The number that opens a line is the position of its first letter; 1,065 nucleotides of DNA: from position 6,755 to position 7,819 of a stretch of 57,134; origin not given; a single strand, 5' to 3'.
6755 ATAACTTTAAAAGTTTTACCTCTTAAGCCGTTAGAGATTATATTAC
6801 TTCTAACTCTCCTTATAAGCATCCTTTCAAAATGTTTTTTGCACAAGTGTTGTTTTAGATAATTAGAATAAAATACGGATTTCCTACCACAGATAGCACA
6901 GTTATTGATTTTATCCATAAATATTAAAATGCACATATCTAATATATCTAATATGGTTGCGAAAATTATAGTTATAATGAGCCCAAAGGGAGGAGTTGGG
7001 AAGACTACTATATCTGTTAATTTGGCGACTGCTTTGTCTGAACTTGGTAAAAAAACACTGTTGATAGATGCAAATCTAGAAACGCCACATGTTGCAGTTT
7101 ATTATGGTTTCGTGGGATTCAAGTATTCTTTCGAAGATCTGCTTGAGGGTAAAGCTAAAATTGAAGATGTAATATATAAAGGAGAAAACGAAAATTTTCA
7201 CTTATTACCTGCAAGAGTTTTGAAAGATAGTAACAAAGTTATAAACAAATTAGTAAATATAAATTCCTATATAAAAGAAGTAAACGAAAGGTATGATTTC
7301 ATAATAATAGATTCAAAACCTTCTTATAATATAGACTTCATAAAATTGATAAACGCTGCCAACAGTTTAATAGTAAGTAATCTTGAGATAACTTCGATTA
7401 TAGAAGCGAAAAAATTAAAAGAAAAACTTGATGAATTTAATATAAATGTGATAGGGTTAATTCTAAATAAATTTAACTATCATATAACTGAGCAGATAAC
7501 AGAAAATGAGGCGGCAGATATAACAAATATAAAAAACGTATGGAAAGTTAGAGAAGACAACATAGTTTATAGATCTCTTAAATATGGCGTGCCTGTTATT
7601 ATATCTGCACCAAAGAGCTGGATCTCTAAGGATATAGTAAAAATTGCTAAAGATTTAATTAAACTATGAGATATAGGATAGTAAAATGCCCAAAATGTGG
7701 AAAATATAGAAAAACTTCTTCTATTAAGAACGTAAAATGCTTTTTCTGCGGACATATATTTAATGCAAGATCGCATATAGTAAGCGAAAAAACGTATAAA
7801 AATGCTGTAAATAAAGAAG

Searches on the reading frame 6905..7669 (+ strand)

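Call 44: search_protein_families(library=pfam, proteins=[window:6905-7669:+], max_evalue=0.0001)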
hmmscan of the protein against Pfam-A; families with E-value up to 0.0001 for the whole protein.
window:6905-7669:+ (254 aa): 6 families
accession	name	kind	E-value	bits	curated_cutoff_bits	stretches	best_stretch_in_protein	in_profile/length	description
PF13614.12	AAA_31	-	7.1e-24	85.1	27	1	20-173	2-162/177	AAA domain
PF01656.29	CbiA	-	5.8e-18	65.5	25.4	1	22-231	1-125/125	CobQ/CobB/MinD/ParA nucleotide binding domain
PF10609.15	ParA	-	1.6e-17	64.2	27.1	1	18-249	2-243/246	NUBPL iron-transfer P-loop NTPase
PF02374.21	ArsA_ATPase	-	1.3e-10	41.5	24.3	1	22-54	3-35/305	Anion-transporting ATPase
PF06564.18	CBP_BcsQ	-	2e-08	34.5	21.3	1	21-57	3-39/234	Cellulose biosynthesis protein BcsQ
PF09140.17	MipZ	-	1.3e-07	31.7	20.7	1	21-142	2-112/262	ATPase MipZ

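Call 100: search_protein_families(library=ncbifam, proteins=[window:6905-7669:+], max_evalue=0.01)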
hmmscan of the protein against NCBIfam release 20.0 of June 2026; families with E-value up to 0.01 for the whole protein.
window:6905-7669:+ (254 aa): 33 families (the best 25 are shown)
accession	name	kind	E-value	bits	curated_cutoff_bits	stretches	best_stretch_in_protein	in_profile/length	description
TIGR01969.1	minD_arch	subfamily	5.8e-45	153.4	201.75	1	21-253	2-232/251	cell division ATPase MinD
TIGR01968.1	minD_bact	equivalog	8.2e-30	104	212.9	1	19-249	1-234/261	septum site-determining protein MinD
TIGR01007.1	eps_fam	subfamily_domain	3.2e-22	79.1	108.05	1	14-193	12-193/204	polysaccharide biosynthesis tyrosine autokinase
TIGR03029.1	EpsG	equivalog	3.5e-20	72.3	313.8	1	19-188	103-273/274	chain length determinant protein tyrosine kinase EpsG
NF008079.0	PRK10818.1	equivalog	9.1e-18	64.5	508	1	19-235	2-231/270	septum site-determining protein MinD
TIGR03018.1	pepcterm_TyrKin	hypoth_equivalog_domain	2.3e-15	56.5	230.65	1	17-188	33-207/207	XrtA-associated tyrosine autokinase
NF041546.1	ParA_partition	equivalog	6.7e-15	55.2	180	2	21-56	1-36/203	ParA family partition ATPase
NF041136.1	MrpORP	equivalog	6.5e-14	52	450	1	17-189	3-177/365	iron-sulfur cluster carrier protein MrpORP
NF007350.0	PRK09841.1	equivalog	9.5e-13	47.1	1248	1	14-189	526-702/726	tyrosine-protein kinase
NF047398.1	AAA_KGGVGR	domain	2.4e-12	47.6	90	1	20-121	3-119/190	KGGVGR-motif variant AAA ATPase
TIGR03371.1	cellulose_yhjQ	equivalog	3.5e-12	46.3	157.85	1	20-57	2-39/246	cellulose biosynthesis protein BcsQ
NF008568.0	PRK11519.1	equivalog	1.9e-11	42.9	1068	1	19-189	526-697/720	tyrosine-protein kinase Wzc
TIGR01005.1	eps_transp_fam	subfamily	2.1e-11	42.7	411.7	1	19-204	546-732/754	exopolysaccharide transport protein family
NF010259.0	PRK13705.1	equivalog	7.1e-11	41.7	725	2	11-71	98-158/388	plasmid-partitioning protein SopA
TIGR00345.1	GET3_arsA_TRC40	subfamily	1.2e-10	41.5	135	1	25-55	2-32/299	TRC40/GET3/ArsA family transport-energizing ATPase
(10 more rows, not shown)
